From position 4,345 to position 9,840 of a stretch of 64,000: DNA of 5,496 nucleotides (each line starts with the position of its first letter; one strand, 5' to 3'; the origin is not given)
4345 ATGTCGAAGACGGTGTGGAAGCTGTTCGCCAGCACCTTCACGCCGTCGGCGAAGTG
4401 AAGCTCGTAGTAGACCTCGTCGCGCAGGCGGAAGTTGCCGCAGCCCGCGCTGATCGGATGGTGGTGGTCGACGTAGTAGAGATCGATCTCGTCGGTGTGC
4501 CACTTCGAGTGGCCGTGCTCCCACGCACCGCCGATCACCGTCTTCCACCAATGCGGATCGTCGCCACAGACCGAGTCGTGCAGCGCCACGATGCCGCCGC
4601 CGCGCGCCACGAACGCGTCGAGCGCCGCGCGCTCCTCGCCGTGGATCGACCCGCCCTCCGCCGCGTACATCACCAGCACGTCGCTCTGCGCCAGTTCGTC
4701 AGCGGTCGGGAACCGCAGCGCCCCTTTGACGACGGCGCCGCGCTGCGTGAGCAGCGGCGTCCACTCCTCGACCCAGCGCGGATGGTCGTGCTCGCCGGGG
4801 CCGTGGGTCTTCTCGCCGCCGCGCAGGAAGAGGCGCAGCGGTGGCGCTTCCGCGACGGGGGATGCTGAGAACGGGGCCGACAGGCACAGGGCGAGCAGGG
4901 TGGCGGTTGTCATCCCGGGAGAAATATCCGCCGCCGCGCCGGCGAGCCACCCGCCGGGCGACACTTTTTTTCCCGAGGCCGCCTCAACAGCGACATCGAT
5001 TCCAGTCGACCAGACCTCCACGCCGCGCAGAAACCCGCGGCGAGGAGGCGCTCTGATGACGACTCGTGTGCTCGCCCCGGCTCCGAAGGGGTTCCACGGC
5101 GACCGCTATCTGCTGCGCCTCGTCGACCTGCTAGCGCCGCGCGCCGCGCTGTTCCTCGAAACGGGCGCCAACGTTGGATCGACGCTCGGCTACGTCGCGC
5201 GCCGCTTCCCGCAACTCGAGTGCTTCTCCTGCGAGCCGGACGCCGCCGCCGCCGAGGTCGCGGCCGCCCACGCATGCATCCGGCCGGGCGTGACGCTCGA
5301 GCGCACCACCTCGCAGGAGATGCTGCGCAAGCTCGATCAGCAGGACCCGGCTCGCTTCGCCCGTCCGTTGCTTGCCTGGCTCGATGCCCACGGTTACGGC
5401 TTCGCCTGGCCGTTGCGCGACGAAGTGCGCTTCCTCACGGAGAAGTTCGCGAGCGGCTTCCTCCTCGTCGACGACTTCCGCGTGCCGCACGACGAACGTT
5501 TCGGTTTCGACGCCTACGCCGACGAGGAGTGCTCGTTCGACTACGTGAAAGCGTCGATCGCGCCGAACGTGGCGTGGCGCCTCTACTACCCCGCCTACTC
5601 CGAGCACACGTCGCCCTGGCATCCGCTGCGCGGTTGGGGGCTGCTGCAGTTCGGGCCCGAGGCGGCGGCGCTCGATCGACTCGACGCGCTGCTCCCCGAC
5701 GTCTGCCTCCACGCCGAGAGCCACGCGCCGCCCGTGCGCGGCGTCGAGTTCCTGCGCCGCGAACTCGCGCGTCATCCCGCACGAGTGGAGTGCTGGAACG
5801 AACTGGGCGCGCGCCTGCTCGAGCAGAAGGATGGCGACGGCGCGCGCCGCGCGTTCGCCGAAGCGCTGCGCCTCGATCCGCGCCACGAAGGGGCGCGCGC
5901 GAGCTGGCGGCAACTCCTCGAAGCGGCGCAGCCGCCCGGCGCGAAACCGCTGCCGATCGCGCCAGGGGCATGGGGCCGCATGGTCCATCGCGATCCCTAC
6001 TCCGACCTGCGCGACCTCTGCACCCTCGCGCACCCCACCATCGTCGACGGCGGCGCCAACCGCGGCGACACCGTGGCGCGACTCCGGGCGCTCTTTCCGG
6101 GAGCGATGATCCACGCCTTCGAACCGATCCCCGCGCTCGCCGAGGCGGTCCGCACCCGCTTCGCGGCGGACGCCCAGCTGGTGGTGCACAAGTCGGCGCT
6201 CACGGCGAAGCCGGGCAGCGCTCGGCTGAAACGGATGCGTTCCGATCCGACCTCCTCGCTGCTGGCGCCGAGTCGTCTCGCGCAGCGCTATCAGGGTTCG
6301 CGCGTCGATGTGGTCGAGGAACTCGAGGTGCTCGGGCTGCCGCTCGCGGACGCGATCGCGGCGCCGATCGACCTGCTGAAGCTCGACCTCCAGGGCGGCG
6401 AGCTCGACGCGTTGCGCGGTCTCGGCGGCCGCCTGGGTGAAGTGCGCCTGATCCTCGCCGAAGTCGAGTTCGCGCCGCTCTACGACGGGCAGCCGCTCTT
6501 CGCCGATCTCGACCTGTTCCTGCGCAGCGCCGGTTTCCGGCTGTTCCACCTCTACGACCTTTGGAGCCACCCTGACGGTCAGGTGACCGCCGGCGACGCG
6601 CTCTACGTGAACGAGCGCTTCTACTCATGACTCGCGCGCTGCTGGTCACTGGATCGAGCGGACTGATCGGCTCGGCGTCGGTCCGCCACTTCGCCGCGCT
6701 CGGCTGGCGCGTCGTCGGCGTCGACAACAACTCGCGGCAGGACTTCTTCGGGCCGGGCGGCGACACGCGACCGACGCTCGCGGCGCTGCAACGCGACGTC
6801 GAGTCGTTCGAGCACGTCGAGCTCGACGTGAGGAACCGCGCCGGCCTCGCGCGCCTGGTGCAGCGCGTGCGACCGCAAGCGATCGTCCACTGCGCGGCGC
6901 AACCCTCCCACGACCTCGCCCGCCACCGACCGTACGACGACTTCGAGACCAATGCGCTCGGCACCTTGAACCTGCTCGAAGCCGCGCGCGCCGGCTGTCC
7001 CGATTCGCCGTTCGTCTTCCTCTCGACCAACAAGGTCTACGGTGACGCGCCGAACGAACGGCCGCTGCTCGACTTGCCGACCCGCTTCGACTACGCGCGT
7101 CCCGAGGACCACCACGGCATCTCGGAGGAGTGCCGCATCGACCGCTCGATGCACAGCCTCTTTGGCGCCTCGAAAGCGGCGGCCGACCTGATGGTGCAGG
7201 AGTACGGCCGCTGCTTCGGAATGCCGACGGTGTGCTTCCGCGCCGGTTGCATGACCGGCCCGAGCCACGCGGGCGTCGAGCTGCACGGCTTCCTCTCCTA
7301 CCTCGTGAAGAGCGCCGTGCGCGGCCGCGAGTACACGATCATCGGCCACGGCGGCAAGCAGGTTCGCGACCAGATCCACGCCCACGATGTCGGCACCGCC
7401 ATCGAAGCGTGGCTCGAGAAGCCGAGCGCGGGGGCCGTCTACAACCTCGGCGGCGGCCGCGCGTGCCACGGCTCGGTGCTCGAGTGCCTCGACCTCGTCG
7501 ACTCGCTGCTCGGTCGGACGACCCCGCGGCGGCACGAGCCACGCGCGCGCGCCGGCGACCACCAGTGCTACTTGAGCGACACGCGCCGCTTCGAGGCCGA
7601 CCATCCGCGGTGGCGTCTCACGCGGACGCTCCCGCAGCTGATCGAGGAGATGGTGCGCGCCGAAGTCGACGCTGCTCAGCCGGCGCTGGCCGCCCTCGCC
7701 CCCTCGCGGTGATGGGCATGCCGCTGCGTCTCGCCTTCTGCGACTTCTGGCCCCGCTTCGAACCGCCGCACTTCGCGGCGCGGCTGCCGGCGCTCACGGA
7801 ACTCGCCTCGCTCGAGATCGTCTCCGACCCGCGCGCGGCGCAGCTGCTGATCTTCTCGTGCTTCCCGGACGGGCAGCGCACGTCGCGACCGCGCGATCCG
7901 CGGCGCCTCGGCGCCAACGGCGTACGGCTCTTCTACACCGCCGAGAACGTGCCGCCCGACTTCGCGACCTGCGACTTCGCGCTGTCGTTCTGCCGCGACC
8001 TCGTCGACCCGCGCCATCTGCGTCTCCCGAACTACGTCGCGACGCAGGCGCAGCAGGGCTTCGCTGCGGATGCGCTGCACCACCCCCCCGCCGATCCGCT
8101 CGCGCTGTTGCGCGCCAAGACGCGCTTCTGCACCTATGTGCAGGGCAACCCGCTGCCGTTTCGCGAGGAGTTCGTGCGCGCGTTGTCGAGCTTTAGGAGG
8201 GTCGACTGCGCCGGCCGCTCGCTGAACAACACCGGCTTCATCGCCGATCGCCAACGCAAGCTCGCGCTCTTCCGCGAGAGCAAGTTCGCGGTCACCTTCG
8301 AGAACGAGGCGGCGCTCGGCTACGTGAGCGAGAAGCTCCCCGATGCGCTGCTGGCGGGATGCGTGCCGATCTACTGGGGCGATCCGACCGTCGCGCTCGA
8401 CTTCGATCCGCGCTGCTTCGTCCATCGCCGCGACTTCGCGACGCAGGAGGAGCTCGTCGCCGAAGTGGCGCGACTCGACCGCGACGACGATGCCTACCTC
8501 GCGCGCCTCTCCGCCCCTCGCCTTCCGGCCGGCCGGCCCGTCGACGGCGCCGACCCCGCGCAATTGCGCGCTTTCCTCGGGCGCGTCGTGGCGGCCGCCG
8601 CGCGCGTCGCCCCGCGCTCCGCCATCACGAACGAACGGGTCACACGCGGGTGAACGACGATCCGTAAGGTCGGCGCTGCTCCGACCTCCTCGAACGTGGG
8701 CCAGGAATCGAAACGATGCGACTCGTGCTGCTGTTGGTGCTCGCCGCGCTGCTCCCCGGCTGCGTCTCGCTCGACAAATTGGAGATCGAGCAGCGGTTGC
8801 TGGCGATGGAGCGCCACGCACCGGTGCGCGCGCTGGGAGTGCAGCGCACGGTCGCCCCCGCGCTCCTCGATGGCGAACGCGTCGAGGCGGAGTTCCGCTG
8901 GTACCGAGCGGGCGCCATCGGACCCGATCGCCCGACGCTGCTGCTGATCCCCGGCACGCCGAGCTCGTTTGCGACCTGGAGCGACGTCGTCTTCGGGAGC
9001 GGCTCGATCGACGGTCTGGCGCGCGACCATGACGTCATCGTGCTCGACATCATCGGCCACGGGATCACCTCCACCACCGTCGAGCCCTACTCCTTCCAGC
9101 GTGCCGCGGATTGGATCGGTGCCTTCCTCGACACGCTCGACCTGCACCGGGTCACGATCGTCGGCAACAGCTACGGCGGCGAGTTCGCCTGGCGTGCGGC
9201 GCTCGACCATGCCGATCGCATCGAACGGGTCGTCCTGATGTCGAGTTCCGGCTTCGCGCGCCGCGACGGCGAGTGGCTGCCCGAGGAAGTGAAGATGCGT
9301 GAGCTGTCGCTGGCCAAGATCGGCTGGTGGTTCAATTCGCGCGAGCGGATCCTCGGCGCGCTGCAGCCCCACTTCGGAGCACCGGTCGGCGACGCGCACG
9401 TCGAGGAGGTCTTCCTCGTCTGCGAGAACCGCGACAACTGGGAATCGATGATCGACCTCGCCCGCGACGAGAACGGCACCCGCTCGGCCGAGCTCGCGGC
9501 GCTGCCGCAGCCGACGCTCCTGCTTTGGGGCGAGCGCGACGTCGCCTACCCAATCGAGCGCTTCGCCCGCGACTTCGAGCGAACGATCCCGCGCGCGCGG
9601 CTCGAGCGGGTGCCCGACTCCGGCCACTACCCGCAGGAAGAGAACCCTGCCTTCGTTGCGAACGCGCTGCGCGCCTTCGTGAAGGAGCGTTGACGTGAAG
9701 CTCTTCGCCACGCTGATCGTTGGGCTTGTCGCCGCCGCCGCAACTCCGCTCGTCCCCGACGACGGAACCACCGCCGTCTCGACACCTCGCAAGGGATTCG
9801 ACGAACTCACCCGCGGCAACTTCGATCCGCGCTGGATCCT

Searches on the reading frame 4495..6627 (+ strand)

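Call 64: search_protein_families(library=pfam, proteins=[window:4495-6627:+], max_evalue=0.00001)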
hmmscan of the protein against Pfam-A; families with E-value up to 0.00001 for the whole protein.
window:4495-6627:+ (711 aa): 2 families
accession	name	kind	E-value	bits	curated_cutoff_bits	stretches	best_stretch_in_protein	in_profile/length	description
PF05050.19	Methyltransf_21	-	1.4e-15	58.3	22.7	1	518-683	1-173/173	Methyltransferase FkbM domain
PF23914.1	TPR_CcmH_CycH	-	2.1e-06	28.1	42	0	420-478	39-97/158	Cytochrome c-type biogenesis protein H TPR domain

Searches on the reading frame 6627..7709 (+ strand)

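Call 64: search_protein_families(library=pfam, proteins=[window:6627-7709:+], max_evalue=0.00001)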
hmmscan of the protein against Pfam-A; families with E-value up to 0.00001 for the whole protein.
window:6627-7709:+ (361 aa): 5 families
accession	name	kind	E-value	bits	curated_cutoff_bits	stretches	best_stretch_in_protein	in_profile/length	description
PF01370.27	Epimerase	-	8.5e-42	143.6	20.9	1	6-275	2-240/240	NAD dependent epimerase/dehydratase family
PF16363.11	GDP_Man_Dehyd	-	6.8e-29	101.8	27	1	6-277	1-258/332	GDP-mannose 4,6 dehydratase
PF04321.23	RmlD_sub_bind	-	9.9e-13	48.2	27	1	5-139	3-106/287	RmlD substrate binding domain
PF07993.18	NAD_binding_4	-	2.2e-10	40.6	20.1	1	84-232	90-231/258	Male sterility protein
PF02719.21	Polysacc_synt_2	-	4.5e-10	39.6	20.2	1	5-137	1-131/293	Polysaccharide biosynthesis protein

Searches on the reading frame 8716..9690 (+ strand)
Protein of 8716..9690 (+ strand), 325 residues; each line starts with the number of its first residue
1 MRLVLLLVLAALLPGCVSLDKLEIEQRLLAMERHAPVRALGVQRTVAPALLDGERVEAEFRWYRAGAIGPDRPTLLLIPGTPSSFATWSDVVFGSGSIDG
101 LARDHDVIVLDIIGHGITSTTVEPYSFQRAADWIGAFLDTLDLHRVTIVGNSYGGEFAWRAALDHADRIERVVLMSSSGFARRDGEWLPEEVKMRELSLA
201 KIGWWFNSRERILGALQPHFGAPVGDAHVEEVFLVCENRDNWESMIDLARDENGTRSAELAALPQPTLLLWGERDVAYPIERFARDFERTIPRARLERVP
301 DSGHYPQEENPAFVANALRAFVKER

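Call 64: search_protein_families(library=pfam, proteins=[window:8716-9690:+], max_evalue=0.00001)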
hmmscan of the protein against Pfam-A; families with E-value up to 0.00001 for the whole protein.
window:8716-9690:+ (325 aa): 2 families
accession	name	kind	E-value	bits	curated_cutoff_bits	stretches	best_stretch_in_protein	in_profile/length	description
PF00561.26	Abhydrolase_1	-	6.6e-29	101.7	25.8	1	73-226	1-141/245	alpha/beta hydrolase fold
PF12697.13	Abhydrolase_6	-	3.5e-22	80.6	26.3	1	75-317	1-217/217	Alpha/beta hydrolase family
